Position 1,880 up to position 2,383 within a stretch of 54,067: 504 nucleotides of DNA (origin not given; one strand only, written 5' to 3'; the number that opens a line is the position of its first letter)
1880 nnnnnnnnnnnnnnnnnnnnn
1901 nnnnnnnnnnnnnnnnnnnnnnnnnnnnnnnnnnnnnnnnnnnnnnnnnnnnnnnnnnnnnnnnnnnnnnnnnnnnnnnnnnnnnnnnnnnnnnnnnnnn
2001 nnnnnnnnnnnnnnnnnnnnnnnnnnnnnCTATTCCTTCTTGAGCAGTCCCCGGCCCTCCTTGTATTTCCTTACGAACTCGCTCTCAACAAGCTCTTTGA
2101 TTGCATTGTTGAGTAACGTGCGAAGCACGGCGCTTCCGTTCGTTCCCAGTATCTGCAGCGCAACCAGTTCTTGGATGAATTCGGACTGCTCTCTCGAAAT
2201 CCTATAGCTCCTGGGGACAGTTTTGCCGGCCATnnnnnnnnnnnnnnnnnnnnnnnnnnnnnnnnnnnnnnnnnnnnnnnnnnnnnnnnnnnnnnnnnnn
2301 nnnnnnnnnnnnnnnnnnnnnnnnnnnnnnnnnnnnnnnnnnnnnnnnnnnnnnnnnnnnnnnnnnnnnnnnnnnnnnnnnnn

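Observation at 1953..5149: IS1-family element bounded by inverted repeats and a target duplication, carrying four passenger loci, inserted between aroB and gltB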

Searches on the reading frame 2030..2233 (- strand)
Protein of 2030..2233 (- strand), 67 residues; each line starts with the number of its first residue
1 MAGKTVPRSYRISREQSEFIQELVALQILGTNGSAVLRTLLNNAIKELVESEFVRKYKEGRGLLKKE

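Call 7: search_protein_families(library=pfam, proteins=[window:2030-2233:-], max_evalue=0.1)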
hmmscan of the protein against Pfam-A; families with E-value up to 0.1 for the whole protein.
window:2030-2233:- (67 aa): 1 family
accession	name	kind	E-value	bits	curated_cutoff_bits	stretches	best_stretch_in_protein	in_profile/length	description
PF22665.2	DUF6293_C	-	0.075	13.9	27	1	19-61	47-84/101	DUF6293 C-terminal winged helix domain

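Call 8: search_protein_families(library=ncbifam, proteins=[window:2030-2233:-], max_evalue=0.1)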
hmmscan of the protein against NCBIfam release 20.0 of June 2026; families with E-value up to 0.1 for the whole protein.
window:2030-2233:- (67 aa): 0 families

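Call 25: search_protein_families(library=padloc, proteins=[window:2030-2233:-], max_evalue=0.01)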
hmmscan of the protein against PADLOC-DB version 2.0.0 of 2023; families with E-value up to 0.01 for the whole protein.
window:2030-2233:- (67 aa): 0 families

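Call 94: search_solved_structures(query=window:2030-2233:-, max_evalue=10, show_alignments=2)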
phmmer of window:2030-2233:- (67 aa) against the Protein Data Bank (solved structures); distinct sequences matched with E-value up to 10: 1.
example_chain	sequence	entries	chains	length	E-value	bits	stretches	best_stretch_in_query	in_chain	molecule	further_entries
7zge_A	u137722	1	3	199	1.4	12.6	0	17-55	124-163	BrxA, BREX phage defence protein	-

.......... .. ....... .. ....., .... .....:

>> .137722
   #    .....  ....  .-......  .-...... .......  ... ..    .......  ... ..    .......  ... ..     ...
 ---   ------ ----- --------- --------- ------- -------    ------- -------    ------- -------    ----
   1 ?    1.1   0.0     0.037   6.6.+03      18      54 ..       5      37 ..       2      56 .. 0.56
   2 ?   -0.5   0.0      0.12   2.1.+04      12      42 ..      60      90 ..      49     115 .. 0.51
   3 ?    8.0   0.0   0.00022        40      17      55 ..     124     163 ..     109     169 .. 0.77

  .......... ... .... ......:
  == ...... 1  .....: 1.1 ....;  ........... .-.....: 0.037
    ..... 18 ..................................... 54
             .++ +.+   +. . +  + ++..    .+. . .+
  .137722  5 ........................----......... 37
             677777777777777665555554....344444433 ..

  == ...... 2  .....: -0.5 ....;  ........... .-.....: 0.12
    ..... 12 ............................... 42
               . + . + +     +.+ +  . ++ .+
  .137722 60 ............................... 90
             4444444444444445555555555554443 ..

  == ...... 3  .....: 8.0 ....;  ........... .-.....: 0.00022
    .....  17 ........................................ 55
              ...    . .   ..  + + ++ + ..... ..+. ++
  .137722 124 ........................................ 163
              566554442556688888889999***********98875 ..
